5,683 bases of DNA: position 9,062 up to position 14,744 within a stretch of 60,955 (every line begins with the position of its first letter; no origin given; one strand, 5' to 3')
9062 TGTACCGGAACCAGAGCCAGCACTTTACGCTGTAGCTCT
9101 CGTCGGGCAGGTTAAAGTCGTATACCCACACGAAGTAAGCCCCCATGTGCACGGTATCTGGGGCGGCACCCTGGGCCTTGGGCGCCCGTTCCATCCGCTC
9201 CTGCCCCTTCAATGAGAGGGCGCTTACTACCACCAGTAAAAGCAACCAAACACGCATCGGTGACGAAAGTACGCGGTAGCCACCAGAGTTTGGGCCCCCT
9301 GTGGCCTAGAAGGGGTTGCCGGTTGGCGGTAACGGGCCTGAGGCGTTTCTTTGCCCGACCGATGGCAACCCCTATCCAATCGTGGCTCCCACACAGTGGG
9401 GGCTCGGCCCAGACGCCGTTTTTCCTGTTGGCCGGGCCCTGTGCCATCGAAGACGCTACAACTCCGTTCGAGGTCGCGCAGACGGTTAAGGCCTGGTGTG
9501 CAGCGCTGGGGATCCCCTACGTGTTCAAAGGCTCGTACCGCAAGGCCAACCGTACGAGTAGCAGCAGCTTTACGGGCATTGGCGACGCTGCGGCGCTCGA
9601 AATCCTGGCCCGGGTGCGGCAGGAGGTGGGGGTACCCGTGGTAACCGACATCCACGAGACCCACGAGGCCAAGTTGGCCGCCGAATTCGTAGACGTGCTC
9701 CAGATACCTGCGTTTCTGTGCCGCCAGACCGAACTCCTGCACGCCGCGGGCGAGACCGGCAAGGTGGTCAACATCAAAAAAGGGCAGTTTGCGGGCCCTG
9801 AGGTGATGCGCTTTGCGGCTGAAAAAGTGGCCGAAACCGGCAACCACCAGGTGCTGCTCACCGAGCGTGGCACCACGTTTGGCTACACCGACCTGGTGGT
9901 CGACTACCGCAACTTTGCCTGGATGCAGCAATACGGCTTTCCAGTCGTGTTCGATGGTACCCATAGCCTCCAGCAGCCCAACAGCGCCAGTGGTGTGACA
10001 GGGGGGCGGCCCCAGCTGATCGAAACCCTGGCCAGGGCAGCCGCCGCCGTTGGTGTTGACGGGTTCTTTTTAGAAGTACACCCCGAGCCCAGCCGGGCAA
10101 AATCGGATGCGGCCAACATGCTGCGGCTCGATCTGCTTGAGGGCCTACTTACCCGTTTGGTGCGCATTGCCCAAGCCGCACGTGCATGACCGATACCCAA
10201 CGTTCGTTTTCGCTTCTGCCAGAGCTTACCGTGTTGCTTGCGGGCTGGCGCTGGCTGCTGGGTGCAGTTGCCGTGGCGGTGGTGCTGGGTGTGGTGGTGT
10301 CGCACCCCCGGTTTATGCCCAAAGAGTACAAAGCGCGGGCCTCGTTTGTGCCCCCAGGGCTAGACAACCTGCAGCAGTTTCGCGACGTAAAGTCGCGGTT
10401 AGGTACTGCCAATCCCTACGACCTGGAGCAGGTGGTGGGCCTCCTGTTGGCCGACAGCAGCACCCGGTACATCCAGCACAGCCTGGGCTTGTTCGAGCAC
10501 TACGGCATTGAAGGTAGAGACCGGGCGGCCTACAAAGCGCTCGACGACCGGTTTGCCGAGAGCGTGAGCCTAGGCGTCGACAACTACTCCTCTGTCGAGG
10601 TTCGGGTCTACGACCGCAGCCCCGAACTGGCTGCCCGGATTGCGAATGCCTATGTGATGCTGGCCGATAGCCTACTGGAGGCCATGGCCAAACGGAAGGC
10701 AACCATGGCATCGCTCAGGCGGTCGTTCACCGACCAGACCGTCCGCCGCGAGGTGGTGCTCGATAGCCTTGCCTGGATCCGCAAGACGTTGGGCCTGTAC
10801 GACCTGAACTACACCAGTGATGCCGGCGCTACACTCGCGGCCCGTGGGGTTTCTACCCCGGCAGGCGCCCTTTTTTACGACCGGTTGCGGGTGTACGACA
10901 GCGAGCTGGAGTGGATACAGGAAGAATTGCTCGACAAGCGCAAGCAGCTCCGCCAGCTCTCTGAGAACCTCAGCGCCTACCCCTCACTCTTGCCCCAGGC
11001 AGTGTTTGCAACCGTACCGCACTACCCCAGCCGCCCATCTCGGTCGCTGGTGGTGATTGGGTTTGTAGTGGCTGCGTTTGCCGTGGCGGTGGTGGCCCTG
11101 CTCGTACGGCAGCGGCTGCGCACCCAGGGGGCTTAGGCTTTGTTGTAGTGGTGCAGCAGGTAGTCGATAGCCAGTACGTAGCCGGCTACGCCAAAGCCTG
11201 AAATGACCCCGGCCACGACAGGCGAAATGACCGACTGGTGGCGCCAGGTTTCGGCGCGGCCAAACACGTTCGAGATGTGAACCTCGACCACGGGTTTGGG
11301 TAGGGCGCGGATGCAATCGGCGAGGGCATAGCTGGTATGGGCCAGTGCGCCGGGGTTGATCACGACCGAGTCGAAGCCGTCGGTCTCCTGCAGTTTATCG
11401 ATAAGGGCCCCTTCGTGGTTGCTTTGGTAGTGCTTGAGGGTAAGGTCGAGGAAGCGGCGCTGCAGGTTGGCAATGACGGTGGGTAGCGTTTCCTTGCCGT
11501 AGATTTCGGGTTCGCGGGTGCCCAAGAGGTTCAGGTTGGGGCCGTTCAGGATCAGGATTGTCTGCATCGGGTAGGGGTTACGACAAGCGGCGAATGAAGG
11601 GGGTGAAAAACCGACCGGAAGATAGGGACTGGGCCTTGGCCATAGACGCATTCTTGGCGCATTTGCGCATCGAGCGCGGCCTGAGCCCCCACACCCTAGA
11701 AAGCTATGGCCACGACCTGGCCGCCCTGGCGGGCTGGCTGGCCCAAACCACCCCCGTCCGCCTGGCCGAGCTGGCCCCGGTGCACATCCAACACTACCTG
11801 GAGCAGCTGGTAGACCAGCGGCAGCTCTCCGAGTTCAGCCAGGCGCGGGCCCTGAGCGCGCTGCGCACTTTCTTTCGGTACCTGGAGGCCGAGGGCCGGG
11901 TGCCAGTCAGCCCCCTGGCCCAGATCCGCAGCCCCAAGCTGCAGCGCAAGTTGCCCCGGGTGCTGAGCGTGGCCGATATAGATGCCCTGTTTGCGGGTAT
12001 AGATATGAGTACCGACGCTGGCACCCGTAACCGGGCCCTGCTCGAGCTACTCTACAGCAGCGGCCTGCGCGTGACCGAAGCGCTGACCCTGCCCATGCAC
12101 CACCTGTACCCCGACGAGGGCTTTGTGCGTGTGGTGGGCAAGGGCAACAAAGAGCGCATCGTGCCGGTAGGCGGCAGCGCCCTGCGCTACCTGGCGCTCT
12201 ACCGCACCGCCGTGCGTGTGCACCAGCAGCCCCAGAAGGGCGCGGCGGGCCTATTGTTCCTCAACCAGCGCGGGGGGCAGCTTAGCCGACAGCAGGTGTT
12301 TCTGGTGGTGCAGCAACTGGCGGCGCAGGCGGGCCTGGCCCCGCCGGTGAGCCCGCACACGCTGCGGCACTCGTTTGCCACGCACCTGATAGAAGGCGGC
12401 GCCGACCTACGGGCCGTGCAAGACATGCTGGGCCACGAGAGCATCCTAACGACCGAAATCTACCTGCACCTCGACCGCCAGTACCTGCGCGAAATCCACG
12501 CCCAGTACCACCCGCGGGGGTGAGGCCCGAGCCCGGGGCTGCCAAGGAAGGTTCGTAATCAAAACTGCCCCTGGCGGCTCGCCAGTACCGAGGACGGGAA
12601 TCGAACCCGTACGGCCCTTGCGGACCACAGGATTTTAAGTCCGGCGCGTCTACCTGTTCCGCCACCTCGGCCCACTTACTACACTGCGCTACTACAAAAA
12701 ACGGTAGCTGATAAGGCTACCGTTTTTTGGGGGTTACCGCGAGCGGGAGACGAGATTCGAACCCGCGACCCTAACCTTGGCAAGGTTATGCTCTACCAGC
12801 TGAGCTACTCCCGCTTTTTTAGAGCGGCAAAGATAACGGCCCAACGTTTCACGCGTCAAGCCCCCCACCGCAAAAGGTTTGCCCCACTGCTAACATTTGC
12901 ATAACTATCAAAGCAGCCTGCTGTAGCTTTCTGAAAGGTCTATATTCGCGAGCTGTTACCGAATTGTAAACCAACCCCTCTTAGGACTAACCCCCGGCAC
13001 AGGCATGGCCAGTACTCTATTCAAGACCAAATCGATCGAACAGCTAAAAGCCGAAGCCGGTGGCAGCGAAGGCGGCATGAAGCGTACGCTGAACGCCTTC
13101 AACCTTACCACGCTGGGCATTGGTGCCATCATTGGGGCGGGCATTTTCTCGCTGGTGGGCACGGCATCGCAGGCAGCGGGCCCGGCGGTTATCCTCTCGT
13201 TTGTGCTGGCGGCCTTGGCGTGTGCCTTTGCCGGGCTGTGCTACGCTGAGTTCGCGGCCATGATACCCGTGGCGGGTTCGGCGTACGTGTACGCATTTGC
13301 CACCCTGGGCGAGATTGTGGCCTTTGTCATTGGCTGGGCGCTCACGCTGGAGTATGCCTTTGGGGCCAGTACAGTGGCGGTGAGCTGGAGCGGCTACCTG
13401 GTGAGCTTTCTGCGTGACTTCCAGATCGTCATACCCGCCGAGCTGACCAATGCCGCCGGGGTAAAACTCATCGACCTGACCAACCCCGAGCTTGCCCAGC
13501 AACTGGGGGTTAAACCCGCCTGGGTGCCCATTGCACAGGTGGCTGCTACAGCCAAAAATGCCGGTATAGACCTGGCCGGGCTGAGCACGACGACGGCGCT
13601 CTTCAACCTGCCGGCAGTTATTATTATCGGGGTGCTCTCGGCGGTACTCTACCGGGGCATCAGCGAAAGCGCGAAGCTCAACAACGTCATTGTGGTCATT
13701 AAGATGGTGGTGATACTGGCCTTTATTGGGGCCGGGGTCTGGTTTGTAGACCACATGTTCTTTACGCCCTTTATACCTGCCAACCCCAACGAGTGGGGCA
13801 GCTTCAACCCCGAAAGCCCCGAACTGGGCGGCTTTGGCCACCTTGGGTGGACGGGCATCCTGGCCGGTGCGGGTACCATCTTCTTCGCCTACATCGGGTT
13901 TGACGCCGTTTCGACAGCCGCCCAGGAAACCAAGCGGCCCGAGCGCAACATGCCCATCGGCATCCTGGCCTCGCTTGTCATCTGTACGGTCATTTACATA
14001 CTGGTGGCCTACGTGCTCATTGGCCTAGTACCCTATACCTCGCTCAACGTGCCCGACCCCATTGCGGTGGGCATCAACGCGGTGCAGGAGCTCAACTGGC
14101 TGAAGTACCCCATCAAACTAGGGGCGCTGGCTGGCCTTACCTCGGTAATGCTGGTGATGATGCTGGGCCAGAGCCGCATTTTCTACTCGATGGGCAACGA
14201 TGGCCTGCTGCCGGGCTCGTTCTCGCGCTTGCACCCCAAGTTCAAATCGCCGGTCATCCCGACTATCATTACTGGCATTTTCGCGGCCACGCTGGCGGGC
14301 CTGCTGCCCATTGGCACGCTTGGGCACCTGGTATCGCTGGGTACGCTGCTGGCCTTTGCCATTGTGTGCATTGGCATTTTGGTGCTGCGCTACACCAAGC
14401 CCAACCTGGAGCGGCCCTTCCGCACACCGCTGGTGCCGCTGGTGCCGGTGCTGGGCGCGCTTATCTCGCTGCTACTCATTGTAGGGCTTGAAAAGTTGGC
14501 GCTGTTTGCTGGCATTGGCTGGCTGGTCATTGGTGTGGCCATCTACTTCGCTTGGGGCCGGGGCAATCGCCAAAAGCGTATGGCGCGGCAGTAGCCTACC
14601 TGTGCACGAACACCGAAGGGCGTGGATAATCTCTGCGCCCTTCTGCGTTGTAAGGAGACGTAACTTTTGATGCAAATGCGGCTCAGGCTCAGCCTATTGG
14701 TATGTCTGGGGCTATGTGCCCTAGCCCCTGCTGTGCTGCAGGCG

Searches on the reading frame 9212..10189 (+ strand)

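Call 93: search_protein_families(library=pfam, proteins=[window:9212-10189:+], max_evalue=0.00001)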
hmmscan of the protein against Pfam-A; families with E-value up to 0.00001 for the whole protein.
window:9212-10189:+ (325 aa): 1 family
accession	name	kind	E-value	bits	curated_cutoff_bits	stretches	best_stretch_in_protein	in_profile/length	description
PF00793.26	DAHP_synth_1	-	2.9e-63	213.8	25.5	1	68-313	16-258/270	DAHP synthetase I family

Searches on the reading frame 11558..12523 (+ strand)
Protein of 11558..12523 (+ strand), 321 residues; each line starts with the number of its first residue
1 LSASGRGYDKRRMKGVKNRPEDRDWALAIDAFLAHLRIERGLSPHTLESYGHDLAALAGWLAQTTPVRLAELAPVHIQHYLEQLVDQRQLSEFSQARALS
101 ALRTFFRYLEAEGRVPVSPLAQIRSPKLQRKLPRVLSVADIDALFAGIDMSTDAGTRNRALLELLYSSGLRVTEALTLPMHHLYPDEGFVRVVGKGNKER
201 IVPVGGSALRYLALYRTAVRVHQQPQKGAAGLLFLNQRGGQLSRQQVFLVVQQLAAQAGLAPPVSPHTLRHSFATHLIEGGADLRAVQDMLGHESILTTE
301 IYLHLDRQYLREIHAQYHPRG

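Call 93: search_protein_families(library=pfam, proteins=[window:11558-12523:+], max_evalue=0.00001)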
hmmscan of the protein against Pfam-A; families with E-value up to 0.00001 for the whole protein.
window:11558-12523:+ (321 aa): 3 families
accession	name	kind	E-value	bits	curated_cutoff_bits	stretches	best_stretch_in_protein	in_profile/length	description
PF00589.27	Phage_integrase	-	6.8e-41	140.3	27.1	1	138-307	5-170/172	Phage integrase family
PF02899.23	Phage_int_SAM_1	-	5.9e-21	75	22.3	1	29-113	1-83/83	Phage integrase, N-terminal SAM-like domain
PF13495.12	Phage_int_SAM_4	-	1.7e-09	38.4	27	1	30-110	3-79/85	Phage integrase, N-terminal SAM-like domain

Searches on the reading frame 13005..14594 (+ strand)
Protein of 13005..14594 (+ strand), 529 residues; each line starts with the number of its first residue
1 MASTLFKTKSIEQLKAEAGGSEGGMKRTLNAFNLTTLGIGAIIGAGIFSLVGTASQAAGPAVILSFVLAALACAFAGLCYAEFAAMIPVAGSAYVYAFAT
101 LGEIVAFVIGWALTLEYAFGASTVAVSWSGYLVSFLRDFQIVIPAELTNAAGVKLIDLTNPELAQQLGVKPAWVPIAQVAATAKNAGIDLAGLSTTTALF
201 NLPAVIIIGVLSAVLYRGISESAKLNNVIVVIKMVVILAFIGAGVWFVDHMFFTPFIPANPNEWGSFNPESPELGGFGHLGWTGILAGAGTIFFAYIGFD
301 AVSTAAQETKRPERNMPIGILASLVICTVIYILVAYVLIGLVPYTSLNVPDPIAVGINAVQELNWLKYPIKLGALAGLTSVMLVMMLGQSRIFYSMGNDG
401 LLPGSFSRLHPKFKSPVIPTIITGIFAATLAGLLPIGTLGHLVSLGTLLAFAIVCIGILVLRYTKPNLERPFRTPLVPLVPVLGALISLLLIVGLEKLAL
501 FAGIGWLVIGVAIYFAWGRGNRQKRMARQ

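Call 21: search_protein_families(library=pfam, proteins=[window:13005-14594:+], max_evalue=0.0001)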
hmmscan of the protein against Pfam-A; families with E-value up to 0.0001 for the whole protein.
window:13005-14594:+ (529 aa): 3 families
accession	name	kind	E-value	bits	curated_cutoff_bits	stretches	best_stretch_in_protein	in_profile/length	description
PF13520.12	AA_permease_2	-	1.3e-55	189.5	27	1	29-493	1-402/427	Amino acid permease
PF00324.27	AA_permease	-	2e-35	122.8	24.6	1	36-495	4-420/470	Amino acid permease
PF13906.12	AA_permease_C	-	7.7e-09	36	27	1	472-519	1-48/51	C-terminus of AA_permease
